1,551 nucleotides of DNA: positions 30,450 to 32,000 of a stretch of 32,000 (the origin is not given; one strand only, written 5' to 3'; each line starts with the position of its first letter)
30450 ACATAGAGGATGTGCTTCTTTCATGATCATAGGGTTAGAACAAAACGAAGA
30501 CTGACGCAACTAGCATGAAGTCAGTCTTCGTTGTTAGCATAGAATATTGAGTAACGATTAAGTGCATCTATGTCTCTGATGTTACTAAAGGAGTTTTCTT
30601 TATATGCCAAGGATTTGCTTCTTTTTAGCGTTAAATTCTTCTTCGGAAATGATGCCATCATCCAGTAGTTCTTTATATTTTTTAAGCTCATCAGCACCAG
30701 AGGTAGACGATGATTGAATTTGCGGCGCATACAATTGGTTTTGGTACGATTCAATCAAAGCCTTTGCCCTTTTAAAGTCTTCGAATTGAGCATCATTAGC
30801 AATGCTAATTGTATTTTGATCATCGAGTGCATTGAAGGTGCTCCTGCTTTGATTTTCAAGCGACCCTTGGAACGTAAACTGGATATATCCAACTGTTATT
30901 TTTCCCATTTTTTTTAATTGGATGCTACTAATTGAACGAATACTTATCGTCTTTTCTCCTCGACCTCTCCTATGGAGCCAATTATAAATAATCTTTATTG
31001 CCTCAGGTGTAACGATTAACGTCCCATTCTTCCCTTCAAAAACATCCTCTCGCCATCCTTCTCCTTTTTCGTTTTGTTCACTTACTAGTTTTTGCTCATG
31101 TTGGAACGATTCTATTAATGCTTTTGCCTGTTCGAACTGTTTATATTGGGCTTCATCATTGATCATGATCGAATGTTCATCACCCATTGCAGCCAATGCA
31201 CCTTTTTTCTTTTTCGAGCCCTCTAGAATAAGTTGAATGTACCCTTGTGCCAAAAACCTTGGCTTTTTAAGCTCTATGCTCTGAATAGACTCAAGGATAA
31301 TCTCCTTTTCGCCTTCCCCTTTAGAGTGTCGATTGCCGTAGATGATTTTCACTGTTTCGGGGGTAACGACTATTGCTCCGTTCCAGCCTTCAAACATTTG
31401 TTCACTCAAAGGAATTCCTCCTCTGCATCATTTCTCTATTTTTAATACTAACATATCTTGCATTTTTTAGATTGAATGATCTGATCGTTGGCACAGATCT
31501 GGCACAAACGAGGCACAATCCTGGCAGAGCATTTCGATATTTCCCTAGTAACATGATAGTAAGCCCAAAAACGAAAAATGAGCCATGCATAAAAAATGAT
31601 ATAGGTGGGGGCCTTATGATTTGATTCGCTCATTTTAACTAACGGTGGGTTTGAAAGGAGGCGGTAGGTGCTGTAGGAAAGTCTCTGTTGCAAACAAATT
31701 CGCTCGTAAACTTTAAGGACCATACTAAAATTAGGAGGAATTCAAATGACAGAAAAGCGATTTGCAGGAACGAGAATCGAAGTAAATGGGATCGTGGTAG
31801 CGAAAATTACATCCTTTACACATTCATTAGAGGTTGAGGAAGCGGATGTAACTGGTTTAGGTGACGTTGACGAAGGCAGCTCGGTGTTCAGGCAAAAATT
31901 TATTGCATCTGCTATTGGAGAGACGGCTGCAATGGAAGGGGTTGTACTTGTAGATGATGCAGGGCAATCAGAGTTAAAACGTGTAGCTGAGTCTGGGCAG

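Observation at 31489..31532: Four TGGCACA repeats phased at exactly one helical turn, with sigma-54-like -24/-12 geometry, upstream of a phage tail-like gene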

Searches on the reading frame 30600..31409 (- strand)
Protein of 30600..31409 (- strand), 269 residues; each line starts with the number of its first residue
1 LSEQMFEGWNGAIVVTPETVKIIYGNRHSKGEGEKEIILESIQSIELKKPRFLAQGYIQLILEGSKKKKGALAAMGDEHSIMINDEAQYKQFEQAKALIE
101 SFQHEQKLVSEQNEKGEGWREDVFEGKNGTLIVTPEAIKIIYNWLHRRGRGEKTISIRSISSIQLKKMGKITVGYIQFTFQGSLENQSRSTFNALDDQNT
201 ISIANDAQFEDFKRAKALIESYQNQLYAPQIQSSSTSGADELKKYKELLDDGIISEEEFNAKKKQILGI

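Call 7: find_encoding_contigs(protein=window:30600-31409:-, flank=10000, max_places=6)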
Protein window:30600-31409:- (269 aa): 9 contigs read that carry it; 6 places shown.
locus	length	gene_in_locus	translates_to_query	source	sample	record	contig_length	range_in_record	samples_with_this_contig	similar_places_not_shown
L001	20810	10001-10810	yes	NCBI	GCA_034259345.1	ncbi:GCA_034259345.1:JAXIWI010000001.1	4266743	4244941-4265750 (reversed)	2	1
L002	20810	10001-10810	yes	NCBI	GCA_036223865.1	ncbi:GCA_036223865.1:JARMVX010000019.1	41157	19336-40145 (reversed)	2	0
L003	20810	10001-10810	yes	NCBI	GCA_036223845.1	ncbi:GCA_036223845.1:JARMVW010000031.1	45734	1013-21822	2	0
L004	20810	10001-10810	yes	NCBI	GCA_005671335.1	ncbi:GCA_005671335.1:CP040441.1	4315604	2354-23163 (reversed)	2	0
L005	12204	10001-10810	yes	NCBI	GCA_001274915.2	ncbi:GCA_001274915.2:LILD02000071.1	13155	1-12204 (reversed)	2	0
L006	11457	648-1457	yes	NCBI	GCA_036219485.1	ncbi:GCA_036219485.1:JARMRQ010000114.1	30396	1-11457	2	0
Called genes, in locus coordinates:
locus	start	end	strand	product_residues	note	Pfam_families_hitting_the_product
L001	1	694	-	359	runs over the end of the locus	-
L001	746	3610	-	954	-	-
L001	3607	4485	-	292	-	-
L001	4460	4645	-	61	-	-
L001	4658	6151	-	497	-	PF18994:Prophage_tailD1, PF26674:Prophage_tail_N2, PF06605:Prophage_tail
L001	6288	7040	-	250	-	PF05709:Sipho_tail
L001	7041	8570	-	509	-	PF04513:Baculo_PEP_C (faint)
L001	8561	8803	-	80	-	PF06854:Phage_Gp15 (weak)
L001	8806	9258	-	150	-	-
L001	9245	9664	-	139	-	-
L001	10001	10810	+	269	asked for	PF14472:DUF4429 (faint), PF09851:SHOCT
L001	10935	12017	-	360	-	PF13487:HD_5, PF01966:HD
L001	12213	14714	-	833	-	PF00521:DNA_topoisoIV, PF08780:NTase_sub_bind (weak), PF03989:DNA_gyraseA_C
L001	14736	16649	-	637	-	PF02518:HATPase_c, PF00204:DNA_gyraseB, PF01751:Toprim, PF00986:DNA_gyraseB_C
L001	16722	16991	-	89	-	PF04025:RemA-like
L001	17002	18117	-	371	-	PF02463:SMC_N, PF13175:AAA_15, PF13476:AAA_23, PF13304:AAA_21 (faint)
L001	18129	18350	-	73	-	PF13275:S4_2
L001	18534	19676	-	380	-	PF00712:DNA_pol3_beta, PF02767:DNA_pol3_beta_2, PF02768:DNA_pol3_beta_3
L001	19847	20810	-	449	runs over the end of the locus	PF11638:DnaA_N, PF00308:Bac_DnaA, PF01695:IstB_IS21, PF00004:AAA (weak), PF08299:Bac_DnaA_C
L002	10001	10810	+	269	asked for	PF14472:DUF4429 (faint), PF09851:SHOCT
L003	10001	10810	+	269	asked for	PF14472:DUF4429 (faint), PF09851:SHOCT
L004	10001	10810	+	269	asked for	PF14472:DUF4429 (faint), PF09851:SHOCT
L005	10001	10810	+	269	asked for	PF14472:DUF4429 (faint), PF09851:SHOCT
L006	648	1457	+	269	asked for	PF14472:DUF4429 (faint), PF09851:SHOCT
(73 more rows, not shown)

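Call 26: search_protein_families(library=pfam, proteins=[window:30600-31409:-, L001:8806-9258:-, L001:4460-4645:-, L001:3607-4485:-, L001:746-3610:-], max_evalue=0.01)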
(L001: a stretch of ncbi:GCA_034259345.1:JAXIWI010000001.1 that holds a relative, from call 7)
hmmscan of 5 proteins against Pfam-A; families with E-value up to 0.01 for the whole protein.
window:30600-31409:- (269 aa): 2 families
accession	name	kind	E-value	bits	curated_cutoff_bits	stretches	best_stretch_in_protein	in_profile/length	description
PF14472.11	DUF4429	-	1.2e-10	42.3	25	2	28-90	19-86/95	Domain of unknown function (DUF4429)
PF09851.14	SHOCT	-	2.7e-10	40.1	27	1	240-267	1-28/28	Short C-terminal domain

L001:8806-9258:- (150 aa): 0 families

L001:4460-4645:- (61 aa): 0 families

L001:3607-4485:- (292 aa): 0 families

L001:746-3610:- (954 aa): 0 families

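Call 33: search_protein_families(library=ncbifam, proteins=[window:30600-31409:-], max_evalue=0.1)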
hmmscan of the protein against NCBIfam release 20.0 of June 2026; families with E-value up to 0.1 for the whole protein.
window:30600-31409:- (269 aa): 1 family
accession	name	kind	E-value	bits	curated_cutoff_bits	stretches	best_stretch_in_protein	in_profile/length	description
NF001070.0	PRK00118.1-6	equivalog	0.048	14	117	0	201-231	44-74/110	putative DNA-binding protein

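Call 34: search_protein_families(library=phrogs, proteins=[window:30600-31409:-, L001:9245-9664:-, L001:8806-9258:-, L001:4460-4645:-, L001:3607-4485:-, L001:746-3610:-], max_evalue=0.001)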
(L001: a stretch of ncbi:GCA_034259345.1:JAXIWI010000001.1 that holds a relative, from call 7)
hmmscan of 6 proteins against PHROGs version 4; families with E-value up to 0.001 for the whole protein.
window:30600-31409:- (269 aa): 5 families
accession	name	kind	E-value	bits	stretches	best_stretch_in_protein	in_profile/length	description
phrog_2700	-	unknown function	6.2e-21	76.2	1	149-269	221-331/331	-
phrog_888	-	unknown function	4.4e-17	63.7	1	163-269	159-271/271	-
phrog_19084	-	unknown function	2.8e-06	27.8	1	210-267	250-306/307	-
phrog_33222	-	unknown function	3.5e-05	25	1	236-269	225-258/258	-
phrog_20665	-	unknown function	0.00022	21.7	1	228-267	266-304/306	-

L001:9245-9664:- (139 aa): 0 families

L001:8806-9258:- (150 aa): 0 families

L001:4460-4645:- (61 aa): 2 families
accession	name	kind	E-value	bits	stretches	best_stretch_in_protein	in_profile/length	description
phrog_3473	-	unknown function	8.9e-15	55.6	1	8-60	9-62/66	-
phrog_12827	-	tail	7.9e-08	33.3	1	4-54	8-58/194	tail protein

L001:3607-4485:- (292 aa): 2 families
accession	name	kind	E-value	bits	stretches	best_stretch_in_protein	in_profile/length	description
phrog_12827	-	tail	9.2e-33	114.7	1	23-255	11-191/194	tail protein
phrog_3473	-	unknown function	0.00016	22.8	1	25-71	10-57/66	-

L001:746-3610:- (954 aa): 2 families
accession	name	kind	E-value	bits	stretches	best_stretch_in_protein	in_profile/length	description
phrog_3432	-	tail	2.5e-156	523.2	1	51-951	20-802/812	minor tail protein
phrog_35905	-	unknown function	0.00044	20.7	0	155-290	144-274/383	-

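Call 65: find_related_loci(query=L001:9245-9661:-, collection=viral_contigs, flank=10000)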
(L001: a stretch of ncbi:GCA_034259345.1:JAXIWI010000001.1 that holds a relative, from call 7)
Query L001:9245-9661:- (138 aa) in viral_contigs; peptide patterns used: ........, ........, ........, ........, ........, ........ (x = any residue, [..] = any of these).
16 stretches matched a pattern; 2 encode a relative of the query (tblastn E <= 1e-3); 2 distinct loci.
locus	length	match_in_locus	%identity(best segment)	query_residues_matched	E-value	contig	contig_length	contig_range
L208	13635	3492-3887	75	1-132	5e-66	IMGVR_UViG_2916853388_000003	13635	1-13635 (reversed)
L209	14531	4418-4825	75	2-138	4e-65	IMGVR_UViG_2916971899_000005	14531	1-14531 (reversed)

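Call 80: find_related_loci(query=A4, collection=metagenome_contigs, flank=8000)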
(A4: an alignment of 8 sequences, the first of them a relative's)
Query A4 (138 aa) in metagenome_contigs; peptide patterns used: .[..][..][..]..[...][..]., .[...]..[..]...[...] (x = any residue, [..] = any of these).
600 stretches matched a pattern (row limit reached: there are more); 36 encode a relative of the query (tblastn E <= 1e-3); 36 distinct loci.
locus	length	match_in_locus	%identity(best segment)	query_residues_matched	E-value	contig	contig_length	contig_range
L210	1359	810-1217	75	2-138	2e-67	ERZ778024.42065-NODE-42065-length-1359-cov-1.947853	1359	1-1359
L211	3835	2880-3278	55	4-136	8e-41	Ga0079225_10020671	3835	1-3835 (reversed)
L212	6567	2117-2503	50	4-132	1e-38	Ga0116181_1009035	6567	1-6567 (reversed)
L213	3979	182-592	54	2-134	1e-37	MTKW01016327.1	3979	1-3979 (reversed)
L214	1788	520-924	51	1-132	2e-37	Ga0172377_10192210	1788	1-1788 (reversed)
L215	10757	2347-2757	51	2-134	4e-36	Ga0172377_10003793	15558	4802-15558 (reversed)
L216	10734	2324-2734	51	2-134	4e-36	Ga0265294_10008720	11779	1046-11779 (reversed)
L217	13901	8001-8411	51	2-134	4e-36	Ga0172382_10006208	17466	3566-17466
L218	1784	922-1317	52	2-129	2e-35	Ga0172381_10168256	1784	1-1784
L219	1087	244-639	50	2-134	1e-36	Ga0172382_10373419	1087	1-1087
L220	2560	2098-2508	51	2-134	4e-35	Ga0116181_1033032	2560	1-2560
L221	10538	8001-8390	52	2-127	2e-33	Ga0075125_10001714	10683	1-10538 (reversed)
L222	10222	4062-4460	49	1-129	4e-33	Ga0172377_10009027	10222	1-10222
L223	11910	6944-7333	54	2-127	4e-33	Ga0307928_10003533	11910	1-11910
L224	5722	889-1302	47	2-134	4e-32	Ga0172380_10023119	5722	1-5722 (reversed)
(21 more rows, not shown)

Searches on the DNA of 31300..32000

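Call 8: search_rna_families(source=window, start=31300, end=32000, threshold=evalue, max_evalue=1)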
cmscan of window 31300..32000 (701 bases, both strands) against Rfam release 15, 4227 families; matches with E-value up to 1: 0.
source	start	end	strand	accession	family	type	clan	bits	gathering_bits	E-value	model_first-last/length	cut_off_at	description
